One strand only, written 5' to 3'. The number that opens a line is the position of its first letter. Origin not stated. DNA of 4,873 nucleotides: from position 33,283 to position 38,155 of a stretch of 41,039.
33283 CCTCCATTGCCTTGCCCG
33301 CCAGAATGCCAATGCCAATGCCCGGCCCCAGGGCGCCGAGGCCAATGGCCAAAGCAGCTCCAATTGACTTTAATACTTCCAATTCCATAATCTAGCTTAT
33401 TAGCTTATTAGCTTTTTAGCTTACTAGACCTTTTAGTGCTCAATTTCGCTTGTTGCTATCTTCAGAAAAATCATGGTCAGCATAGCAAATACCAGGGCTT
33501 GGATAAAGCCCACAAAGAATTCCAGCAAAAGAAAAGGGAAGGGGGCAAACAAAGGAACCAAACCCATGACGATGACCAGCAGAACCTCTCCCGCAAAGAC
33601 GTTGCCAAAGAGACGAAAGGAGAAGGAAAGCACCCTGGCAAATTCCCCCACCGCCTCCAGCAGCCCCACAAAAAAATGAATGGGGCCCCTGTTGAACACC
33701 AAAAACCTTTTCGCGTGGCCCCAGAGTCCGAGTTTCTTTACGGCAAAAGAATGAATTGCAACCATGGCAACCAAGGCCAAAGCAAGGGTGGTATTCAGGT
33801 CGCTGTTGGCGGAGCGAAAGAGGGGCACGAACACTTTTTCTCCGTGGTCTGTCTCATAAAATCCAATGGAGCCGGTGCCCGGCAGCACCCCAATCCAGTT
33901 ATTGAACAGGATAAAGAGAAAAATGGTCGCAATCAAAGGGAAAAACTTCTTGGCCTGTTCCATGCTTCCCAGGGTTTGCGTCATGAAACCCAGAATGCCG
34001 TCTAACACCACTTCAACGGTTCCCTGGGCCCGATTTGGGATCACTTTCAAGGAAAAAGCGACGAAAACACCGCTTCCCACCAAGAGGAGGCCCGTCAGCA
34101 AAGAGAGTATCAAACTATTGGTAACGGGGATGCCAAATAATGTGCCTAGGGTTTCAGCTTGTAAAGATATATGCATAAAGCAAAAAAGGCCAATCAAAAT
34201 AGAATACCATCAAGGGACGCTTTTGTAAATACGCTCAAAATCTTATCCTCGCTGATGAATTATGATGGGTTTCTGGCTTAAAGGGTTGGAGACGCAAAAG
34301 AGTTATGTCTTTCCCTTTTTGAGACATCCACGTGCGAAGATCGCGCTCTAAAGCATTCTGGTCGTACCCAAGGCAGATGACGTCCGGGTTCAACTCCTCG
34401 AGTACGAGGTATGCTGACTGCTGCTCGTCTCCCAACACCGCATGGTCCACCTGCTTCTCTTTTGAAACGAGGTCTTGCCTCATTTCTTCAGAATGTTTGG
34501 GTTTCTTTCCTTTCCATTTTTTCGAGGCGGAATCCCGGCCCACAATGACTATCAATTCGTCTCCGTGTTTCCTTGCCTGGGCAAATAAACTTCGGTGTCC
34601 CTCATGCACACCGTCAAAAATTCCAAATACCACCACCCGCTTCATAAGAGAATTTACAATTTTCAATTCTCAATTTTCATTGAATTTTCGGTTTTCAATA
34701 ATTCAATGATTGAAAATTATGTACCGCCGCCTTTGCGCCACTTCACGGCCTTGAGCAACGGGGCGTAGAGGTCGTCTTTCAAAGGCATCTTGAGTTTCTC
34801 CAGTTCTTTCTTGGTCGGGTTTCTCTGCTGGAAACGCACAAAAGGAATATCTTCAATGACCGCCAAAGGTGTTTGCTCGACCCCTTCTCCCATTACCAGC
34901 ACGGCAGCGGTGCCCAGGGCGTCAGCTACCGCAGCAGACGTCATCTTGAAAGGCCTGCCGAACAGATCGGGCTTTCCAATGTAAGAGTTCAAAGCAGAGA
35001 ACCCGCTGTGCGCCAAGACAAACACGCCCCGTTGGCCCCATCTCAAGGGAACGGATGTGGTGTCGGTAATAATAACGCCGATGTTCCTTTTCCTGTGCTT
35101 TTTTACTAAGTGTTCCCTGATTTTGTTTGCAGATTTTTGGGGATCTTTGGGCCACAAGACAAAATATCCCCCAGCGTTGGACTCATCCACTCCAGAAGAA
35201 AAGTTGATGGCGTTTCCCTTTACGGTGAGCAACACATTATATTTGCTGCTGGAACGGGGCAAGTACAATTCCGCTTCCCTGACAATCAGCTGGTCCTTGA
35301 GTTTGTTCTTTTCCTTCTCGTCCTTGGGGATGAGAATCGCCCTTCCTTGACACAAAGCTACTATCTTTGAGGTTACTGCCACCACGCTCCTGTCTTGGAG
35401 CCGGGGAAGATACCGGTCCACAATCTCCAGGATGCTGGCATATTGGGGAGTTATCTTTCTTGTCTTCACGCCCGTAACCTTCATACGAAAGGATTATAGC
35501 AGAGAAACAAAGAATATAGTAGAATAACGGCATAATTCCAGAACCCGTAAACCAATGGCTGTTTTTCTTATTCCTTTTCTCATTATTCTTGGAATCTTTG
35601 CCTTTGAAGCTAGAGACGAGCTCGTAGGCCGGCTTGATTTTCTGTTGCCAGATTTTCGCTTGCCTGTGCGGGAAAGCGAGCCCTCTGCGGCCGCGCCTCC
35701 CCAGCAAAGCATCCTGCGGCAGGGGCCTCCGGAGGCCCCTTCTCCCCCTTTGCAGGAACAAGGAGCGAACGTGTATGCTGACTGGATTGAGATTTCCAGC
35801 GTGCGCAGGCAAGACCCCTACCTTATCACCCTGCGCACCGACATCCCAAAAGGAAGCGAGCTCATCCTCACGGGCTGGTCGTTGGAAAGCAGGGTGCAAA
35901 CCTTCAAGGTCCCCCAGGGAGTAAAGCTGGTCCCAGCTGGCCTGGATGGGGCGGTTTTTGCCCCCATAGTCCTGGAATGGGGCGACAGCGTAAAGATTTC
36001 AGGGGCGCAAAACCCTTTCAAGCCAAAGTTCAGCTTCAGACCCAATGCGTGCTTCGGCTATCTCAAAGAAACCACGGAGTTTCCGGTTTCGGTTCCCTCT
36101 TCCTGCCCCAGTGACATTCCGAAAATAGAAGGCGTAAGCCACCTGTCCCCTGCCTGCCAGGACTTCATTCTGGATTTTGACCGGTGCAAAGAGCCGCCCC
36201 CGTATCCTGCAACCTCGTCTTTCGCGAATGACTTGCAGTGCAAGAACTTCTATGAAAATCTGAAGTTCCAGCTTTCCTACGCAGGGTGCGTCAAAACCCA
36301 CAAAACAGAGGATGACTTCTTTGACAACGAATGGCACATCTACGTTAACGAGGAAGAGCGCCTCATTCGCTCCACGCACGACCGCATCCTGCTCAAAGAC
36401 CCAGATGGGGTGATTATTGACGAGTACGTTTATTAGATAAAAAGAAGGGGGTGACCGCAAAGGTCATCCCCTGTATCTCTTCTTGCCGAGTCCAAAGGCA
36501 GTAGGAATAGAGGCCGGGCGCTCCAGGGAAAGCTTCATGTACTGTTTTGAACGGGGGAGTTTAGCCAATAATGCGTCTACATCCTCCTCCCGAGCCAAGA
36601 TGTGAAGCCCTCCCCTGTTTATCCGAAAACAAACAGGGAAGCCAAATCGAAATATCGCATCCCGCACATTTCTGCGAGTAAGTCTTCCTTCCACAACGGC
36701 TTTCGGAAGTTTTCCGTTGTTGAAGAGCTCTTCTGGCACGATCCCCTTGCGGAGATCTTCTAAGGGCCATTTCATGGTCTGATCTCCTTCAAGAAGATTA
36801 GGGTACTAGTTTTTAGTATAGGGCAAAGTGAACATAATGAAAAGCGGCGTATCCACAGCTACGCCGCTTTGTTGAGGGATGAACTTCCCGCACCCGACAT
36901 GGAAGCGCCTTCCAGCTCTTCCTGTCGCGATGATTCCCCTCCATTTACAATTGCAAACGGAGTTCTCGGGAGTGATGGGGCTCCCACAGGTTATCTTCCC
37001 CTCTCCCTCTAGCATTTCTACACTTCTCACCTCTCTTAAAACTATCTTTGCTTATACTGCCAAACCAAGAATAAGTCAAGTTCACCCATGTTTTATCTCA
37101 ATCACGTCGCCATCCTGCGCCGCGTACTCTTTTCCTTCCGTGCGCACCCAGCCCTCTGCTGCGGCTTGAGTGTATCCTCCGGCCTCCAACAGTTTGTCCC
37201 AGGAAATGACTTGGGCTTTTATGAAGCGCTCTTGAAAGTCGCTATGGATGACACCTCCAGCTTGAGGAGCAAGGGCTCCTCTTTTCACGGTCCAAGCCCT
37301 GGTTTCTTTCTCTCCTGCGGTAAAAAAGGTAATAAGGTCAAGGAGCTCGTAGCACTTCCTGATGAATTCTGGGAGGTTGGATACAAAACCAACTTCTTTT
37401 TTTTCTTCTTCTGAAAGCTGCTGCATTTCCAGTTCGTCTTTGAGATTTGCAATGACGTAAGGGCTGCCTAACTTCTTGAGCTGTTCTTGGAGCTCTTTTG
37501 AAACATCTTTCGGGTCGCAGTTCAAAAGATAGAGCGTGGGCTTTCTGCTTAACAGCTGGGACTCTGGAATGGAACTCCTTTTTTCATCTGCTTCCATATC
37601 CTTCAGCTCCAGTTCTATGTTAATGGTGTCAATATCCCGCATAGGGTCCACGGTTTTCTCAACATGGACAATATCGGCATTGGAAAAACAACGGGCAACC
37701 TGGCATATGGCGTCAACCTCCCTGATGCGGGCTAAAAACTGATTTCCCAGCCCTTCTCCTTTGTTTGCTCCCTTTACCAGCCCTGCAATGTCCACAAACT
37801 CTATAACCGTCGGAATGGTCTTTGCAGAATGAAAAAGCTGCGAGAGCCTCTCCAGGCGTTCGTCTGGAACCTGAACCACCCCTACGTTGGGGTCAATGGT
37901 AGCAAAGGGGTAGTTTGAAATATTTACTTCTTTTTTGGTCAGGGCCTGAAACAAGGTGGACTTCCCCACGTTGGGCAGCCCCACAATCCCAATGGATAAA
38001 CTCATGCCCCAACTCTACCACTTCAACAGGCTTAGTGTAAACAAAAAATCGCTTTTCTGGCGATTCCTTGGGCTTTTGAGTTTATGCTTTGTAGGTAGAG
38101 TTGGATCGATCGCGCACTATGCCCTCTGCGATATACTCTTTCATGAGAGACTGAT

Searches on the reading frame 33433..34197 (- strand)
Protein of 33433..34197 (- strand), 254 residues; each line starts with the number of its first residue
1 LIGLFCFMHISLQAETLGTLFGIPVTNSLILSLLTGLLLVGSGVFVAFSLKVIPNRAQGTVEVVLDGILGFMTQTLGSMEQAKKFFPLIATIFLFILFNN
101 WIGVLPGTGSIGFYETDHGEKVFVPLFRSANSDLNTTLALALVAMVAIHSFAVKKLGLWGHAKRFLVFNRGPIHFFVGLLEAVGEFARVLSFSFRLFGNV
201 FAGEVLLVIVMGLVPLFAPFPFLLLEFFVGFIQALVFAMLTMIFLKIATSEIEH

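Call 97: search_protein_families(library=pfam, proteins=[window:33433-34197:-], max_evalue=0.0001)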
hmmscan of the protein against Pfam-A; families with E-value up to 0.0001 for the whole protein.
window:33433-34197:- (254 aa): 1 family
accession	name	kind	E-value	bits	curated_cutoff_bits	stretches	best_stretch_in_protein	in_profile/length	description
PF00119.25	ATP-synt_A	-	8e-43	147.2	33.9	1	30-246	2-217/217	ATP synthase A chain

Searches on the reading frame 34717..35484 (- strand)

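Call 97: search_protein_families(library=pfam, proteins=[window:34717-35484:-], max_evalue=0.0001)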
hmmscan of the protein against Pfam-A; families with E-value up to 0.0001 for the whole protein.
window:34717-35484:- (255 aa): 1 family
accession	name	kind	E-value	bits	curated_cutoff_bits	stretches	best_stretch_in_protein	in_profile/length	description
PF01996.21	F420_ligase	-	2.3e-35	122.5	25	1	10-211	6-217/218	F420-0:Gamma-glutamyl ligase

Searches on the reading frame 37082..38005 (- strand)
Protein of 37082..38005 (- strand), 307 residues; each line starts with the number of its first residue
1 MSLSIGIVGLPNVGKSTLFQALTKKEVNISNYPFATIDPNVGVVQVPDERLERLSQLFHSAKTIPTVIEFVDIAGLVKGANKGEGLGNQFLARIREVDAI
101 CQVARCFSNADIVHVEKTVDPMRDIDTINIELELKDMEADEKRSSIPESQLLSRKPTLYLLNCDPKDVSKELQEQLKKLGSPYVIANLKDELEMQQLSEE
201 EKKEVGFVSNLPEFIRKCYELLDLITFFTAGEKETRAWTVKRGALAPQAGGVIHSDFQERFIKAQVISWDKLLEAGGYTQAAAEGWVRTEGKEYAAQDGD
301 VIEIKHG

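Call 97: search_protein_families(library=pfam, proteins=[window:37082-38005:-], max_evalue=0.0001)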
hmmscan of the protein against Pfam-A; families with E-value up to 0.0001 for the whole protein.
window:37082-38005:- (307 aa): 3 families
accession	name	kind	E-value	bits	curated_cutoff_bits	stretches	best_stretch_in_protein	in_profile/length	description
PF06071.19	YchF-GTPase_C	-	2e-32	111.6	27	1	224-305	1-82/84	Protein of unknown function (DUF933)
PF01926.29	MMR_HSR1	-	1.5e-22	80.3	21.9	1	5-117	2-94/113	50S ribosome-binding GTPase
PF02421.24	FeoB_N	-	6e-10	39.3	27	1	5-50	3-48/156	Ferrous iron transport protein B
